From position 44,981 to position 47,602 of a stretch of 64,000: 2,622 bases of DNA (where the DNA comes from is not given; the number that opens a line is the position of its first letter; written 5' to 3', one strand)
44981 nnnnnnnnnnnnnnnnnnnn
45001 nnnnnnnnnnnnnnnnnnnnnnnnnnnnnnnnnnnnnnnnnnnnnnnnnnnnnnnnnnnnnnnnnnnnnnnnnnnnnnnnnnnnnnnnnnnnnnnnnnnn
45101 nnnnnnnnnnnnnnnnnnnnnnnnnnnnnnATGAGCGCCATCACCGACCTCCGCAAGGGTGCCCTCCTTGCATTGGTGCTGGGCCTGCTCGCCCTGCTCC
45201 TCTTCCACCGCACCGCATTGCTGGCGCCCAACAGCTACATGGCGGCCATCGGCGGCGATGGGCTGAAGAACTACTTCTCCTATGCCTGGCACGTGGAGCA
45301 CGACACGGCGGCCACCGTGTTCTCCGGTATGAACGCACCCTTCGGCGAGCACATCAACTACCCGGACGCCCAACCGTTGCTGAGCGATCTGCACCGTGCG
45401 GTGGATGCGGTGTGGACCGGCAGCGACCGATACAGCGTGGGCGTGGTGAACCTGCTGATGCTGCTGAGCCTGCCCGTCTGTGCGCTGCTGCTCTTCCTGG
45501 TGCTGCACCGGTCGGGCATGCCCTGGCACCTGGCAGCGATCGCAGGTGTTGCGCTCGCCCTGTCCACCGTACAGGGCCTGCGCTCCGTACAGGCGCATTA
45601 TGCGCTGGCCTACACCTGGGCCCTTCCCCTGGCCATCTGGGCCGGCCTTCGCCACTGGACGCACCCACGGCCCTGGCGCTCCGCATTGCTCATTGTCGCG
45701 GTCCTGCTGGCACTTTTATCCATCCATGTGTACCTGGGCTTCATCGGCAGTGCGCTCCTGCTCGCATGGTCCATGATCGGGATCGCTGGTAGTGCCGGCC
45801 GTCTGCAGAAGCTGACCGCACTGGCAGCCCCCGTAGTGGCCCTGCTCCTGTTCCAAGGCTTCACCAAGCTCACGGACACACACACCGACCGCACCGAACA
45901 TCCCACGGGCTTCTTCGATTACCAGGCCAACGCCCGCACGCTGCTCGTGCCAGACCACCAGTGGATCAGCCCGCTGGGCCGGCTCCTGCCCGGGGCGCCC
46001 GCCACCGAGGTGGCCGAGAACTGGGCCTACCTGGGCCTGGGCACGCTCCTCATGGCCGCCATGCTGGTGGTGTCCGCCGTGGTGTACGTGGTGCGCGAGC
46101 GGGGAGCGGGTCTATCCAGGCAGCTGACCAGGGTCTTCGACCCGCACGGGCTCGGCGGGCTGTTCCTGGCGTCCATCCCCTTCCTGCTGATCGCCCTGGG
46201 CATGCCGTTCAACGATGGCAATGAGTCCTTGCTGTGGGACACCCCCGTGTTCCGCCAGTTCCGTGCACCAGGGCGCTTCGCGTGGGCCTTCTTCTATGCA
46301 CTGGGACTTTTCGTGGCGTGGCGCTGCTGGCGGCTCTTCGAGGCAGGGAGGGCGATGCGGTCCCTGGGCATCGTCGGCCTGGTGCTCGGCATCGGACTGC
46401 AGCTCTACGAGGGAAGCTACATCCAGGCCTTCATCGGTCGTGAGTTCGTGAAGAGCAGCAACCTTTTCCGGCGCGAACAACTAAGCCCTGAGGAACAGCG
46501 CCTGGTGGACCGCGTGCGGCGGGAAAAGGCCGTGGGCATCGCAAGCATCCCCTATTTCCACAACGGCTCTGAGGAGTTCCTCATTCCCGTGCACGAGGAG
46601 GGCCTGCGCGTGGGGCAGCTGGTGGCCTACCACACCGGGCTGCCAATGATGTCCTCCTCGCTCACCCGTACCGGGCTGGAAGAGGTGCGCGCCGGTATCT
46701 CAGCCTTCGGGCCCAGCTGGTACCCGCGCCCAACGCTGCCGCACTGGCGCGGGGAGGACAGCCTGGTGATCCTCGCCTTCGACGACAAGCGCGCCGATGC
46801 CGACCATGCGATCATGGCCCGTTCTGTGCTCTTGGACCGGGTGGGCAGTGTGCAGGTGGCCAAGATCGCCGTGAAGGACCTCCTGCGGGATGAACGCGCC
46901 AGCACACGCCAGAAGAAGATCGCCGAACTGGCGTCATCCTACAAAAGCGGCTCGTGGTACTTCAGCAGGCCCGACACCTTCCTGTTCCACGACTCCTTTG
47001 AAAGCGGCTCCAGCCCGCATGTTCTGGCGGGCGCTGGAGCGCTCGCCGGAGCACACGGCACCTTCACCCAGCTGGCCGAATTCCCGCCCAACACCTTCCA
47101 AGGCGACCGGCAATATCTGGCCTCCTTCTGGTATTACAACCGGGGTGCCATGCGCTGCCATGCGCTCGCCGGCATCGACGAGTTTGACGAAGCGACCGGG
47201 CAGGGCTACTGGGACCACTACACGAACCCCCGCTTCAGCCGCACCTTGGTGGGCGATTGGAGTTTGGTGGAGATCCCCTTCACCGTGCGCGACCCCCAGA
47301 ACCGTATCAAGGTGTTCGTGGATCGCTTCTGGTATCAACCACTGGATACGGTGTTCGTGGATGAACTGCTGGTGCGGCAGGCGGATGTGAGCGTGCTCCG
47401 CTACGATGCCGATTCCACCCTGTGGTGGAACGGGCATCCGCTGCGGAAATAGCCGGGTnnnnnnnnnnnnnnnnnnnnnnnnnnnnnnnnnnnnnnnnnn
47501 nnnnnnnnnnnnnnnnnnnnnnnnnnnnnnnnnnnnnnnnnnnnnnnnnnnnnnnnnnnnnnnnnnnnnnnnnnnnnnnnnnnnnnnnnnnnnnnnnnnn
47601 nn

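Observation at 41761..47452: Operon of four genes joined by ATGA overlaps: hypothetical protein, lipoprotein, GH16-like lipoprotein and a 774-aa polytopic membrane protein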

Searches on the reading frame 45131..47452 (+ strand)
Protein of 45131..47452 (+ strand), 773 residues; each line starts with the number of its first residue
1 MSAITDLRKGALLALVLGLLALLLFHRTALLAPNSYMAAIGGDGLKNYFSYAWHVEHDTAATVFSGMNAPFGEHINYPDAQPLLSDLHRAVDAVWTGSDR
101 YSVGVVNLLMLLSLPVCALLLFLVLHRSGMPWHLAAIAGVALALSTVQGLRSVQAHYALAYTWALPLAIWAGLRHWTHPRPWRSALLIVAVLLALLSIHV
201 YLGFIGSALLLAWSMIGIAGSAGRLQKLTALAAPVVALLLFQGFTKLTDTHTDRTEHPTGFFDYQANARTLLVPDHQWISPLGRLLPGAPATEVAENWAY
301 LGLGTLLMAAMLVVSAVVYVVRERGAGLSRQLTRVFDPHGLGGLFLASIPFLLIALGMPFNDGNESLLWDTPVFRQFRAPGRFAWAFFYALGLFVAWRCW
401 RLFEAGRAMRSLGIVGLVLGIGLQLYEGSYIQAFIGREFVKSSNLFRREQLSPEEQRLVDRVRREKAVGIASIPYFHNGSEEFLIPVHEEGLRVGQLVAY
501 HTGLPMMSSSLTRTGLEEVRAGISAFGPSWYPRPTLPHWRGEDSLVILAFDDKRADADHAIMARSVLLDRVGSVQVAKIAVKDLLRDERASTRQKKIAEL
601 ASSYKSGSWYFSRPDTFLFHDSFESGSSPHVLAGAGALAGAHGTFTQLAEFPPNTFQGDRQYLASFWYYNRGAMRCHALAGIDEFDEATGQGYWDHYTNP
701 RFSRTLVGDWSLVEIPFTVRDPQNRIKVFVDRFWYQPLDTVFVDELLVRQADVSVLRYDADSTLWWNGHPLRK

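Call 7: search_protein_families(library=pfam, proteins=[window:45131-47452:+], max_evalue=0.1)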
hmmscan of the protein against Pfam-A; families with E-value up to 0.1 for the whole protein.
window:45131-47452:+ (773 aa): 0 families

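Call 8: search_protein_families(library=ncbifam, proteins=[window:45131-47452:+], max_evalue=0.1)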
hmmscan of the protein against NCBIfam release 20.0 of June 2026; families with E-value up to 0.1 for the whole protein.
window:45131-47452:+ (773 aa): 0 families

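Call 10: search_solved_structures(query=window:45131-47452:+, max_evalue=10, show_alignments=2)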
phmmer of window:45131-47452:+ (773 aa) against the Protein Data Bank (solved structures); distinct sequences matched with E-value up to 10: 0.

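Call 18: find_homologous_proteins(query=window:45131-47452:+, max_evalue=0.001)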
Query window:45131-47452:+ (773 aa): 39 proteins with E <= 0.001 among 8000 candidates.
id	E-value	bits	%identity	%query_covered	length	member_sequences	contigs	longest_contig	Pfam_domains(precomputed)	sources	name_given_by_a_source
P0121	0.0e+0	1693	95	100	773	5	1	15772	PF19830.5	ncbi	-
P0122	0.0e+0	1157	65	100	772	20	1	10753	PF19830.5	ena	-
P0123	0.0e+0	1091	62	100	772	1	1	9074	-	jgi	jgi:hypothetical protein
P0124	5.0e-241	820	50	99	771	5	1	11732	PF19830.5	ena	-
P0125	1.1e-229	783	49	99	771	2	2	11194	PF19830.5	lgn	-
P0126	9.6e-219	746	48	99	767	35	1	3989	PF19830.5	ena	-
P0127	5.0e-193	661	45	98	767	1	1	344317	PF19830.5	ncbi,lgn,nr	ncbi:MAG: hypothetical protein H6594_00045 [Flavobacteriales bacterium]|nr:hypothetical protein [Fla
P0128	1.3e-189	650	43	96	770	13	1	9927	PF19830.5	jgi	-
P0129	2.6e-189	649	42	98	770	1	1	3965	PF19830.5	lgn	-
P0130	1.2e-187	644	42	98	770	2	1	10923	PF19830.5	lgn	-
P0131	5.9e-186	638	44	95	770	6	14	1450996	PF19830.5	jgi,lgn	jgi:hypothetical protein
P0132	9.0e-183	628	42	98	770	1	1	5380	PF19830.5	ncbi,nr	ncbi:MAG: hypothetical protein JST38_04915 [Bacteroidetes bacterium]|nr:hypothetical protein [Bacter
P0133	1.2e-182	627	42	98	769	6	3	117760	PF19830.5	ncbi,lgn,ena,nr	ncbi:MAG TPA: hypothetical protein PKD45_05370 [Flavobacteriales bacterium]|nr:hypothetical protein 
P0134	1.9e-182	626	42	98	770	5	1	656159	PF19830.5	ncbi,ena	-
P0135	6.7e-181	621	42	98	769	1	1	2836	PF19830.5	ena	-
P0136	1.9e-176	607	43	96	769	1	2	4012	PF19830.5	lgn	-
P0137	2.3e-165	570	40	100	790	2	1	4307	PF19830.5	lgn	-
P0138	3.4e-152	526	38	97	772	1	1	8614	PF19830.5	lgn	-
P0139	1.5e-142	495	38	97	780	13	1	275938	PF19830.5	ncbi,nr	ncbi:MAG: hypothetical protein IPI55_07825 [Flavobacteriales bacterium]|nr:hypothetical protein [Fla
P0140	2.5e-137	477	36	99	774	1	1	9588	PF19830.5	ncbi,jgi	jgi:hypothetical protein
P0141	3.2e-127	444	42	70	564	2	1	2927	PF19830.5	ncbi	ncbi:MAG: hypothetical protein ABIY71_07785, partial [Flavobacteriales bacterium]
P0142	3.1e-124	434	36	97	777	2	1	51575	PF19830.5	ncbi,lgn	ncbi:MAG: hypothetical protein WAU70_01630 [Flavobacteriales bacterium]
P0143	2.6e-113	398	33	98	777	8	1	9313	PF19830.5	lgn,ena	-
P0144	8.5e-57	211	27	77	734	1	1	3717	PF19830.5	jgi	jgi:hypothetical protein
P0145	7.5e-50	188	30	63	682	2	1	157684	PF19830.5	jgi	-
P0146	4.7e-49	185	26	96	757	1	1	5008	PF19830.5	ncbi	-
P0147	1.1e-46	177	26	96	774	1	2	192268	PF19830.5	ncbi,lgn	-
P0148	1.6e-44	170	26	97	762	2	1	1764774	PF19830.5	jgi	jgi:hypothetical protein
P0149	1.6e-44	170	30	77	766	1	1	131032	PF19830.5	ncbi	-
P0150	1.7e-41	160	28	97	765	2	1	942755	PF19830.5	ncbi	ncbi:hypothetical protein GCM10028824_39150 [Hymenobacter segetis]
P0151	1.5e-40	157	25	70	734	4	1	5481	PF19830.5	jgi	-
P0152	4.6e-39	152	34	63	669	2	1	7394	PF19830.5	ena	-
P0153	3.5e-38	149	25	91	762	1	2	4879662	PF19830.5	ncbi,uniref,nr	ncbi:hypothetical protein HMJ29_10445 [Hymenobacter taeanensis]|uniref:DUF6311 domain-containing pro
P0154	1.4e-36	144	31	64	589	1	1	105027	PF19830.5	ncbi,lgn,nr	ncbi:MAG: hypothetical protein HY084_12775 [Gemmatimonadetes bacterium]|nr:hypothetical protein [Gem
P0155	1.9e-35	140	26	91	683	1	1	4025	PF19830.5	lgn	-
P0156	2.0e-35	140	26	95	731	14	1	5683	PF19830.5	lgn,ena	-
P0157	5.6e-33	132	25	91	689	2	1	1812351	PF19830.5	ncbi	ncbi:hypothetical protein GCM10027346_14620 [Hymenobacter seoulensis]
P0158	1.1e-29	121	29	70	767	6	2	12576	PF19830.5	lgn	-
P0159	2.4e-26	110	23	98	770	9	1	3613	PF19830.5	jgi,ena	-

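Call 30: predict_structure(alignment_id=A1)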
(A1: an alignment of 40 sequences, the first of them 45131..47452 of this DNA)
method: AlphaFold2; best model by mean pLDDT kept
length: 773 residues; sequences in the alignment: 40
mean_pLDDT: 93.3   pTM: 0.92
mean pLDDT of the five models: 93.3, 92.3, 92.2, 91.8, 91.7
residues with pLDDT >= 90: 632; 70-90: 127; 50-70: 14; < 50: 0
segments of 3 or more residues with pLDDT < 50: none
pLDDT, mean of each block of 10 residues (from residue 1): 86 98 97 95 93 97 97 93 97 96 97 98 97 98 97 93 98 96 98 97 97 96 96 98 96 84 93 94 90 90 97 90 81 90 98 96 87 88 97 98 88 95 98 95 96 97 97 91 90 97 97 91 94 94 97 80 96 96 96 94 93 93 91 90 82 95 95 78 93 91 91 95 95 71 95 93 93 86
secondary structure, 60 per line:
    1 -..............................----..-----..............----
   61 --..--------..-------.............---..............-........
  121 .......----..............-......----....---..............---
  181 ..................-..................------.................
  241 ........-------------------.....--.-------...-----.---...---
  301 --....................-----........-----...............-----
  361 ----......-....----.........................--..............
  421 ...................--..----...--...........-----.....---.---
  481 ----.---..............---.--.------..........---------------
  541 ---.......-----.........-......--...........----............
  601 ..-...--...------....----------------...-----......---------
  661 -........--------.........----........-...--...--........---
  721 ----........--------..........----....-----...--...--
elements in order (helices of 4 or more, strands of 3 or more residues): H2-31 H43-56 H82-94 H98-111 H113-127 H132-145 H147-152 H157-160 H164-177 H181-198 H200-217 H224-248 H268-272 H303-322 H328-335 H341-355 H365-370 H372-375 H380-404 H407-439 H453-463 E469-473 H489-502 H516-525 E544-550 H556-564 E566-571 E574-580 H581-584 H589-602 E604-606 E609-611 E618-621 E638-640 E646-651 E662-669 E678-686 E691-698 E705-707 E710-717 E725-732 E741-750 E755-758 E764-766 E769-771

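Call 41: search_protein_families(library=pfam, proteins=[P0121], max_evalue=1)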
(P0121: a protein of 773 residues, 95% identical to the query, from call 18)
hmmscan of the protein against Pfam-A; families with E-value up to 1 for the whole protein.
P0121 (773 aa): 2 families
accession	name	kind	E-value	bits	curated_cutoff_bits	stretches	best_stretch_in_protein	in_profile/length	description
PF19510.5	DUF6044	-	0.23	10.3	27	0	155-240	143-226/564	Protein of unknown function (DUF6044)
PF11286.13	DUF3087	-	0.56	10.1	23.4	0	102-165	19-85/165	Protein of unknown function (DUF3087)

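Call 82: search_solved_structures(query=A1, max_evalue=10)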
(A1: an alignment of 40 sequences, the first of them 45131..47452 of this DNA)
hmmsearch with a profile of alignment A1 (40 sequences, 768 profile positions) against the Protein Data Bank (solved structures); distinct sequences matched with E-value up to 10: 3.
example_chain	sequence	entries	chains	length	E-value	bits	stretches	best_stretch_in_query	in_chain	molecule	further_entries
30yx_A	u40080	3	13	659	0.089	14.2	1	607-717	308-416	Distal tail protein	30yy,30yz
8h87_A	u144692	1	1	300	3.4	9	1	126-215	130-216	HcKCR2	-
7tva_A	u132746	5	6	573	3.6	8.9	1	511-632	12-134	Signal transducer and activator of transcription 5A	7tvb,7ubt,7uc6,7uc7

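Call 90: search_protein_families(library=padloc, proteins=[window:45131-47452:+], max_evalue=0.01)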
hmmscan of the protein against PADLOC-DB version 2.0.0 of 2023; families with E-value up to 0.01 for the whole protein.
window:45131-47452:+ (773 aa): 0 families

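Call 93: find_encoding_contigs(protein=P0153, flank=8000, max_places=1)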
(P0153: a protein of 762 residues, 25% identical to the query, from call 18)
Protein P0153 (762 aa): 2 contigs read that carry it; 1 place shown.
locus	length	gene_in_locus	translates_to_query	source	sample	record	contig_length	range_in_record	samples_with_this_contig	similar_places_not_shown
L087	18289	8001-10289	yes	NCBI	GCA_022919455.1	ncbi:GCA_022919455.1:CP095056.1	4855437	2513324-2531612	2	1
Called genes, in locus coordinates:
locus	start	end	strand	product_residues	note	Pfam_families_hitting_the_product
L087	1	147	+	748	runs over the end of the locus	PF01315:Ald_Xan_dh_C, PF02738:MoCoBD_1, PF20256:MoCoBD_2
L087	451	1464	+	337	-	PF00756:Esterase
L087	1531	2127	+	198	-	-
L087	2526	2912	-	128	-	PF11236:DUF3037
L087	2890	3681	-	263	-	PF20613:HipA_2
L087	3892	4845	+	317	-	PF00294:PfkB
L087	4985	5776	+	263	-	PF00106:adh_short, PF08659:KR, PF13561:adh_short_C2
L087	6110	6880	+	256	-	PF13030:DUF3891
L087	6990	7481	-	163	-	-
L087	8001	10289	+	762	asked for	PF19830:DUF6311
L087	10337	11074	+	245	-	PF00535:Glycos_transf_2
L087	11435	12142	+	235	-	PF00753:Lactamase_B, PF23023:Anti-Pycsar_Apyc1 (weak)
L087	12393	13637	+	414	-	-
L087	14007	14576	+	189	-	-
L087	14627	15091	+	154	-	-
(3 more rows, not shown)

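Call 94: find_encoding_contigs(protein=P0154, flank=8000, max_places=1)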
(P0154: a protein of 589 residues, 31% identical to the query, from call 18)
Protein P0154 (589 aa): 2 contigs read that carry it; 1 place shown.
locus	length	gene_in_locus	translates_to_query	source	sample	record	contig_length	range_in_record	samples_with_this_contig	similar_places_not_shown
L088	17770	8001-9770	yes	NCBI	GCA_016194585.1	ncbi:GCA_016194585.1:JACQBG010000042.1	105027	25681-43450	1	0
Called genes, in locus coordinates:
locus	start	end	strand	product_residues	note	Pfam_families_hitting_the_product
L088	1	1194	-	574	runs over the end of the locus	-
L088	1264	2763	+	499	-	PF13506:Glyco_transf_21, PF00535:Glycos_transf_2, PF13641:Glyco_tranf_2_3, PF13632:Glyco_trans_2_3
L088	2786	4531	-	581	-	PF14052:Caps_assemb_Wzi (weak)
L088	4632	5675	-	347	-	-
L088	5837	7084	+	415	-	PF00109:ketoacyl-synt, PF02801:Ketoacyl-synt_C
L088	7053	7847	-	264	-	PF05050:Methyltransf_21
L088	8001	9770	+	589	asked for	PF19830:DUF6311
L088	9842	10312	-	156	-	PF10027:DUF2269 (weak)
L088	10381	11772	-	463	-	PF01212:Beta_elim_lyase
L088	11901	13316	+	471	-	PF01120:Alpha_L_fucos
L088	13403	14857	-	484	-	PF01120:Alpha_L_fucos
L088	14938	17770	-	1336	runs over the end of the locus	PF03704:BTAD, PF13191:AAA_16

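Call 96: find_encoding_contigs(protein=P0148, flank=8000, max_places=1)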
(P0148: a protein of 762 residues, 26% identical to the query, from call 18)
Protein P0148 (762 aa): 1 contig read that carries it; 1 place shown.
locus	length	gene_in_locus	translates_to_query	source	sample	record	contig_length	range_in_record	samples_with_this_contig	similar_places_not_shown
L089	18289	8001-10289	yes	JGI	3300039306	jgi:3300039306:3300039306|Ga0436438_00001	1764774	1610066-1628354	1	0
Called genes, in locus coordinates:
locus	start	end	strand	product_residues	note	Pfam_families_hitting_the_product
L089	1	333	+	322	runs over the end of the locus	PF00756:Esterase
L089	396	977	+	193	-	-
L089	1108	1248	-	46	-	-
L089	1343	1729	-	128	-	PF11236:DUF3037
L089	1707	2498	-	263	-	PF20613:HipA_2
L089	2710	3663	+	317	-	PF00294:PfkB, PF08543:Phos_pyr_kin (faint)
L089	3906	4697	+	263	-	PF00106:adh_short, PF08659:KR, PF13561:adh_short_C2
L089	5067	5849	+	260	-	PF13030:DUF3891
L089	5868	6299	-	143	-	PF02627:CMD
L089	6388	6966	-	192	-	PF00027:cNMP_binding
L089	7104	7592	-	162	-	-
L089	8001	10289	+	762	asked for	PF19830:DUF6311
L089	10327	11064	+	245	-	PF00535:Glycos_transf_2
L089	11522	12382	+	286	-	PF00753:Lactamase_B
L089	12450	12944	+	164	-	-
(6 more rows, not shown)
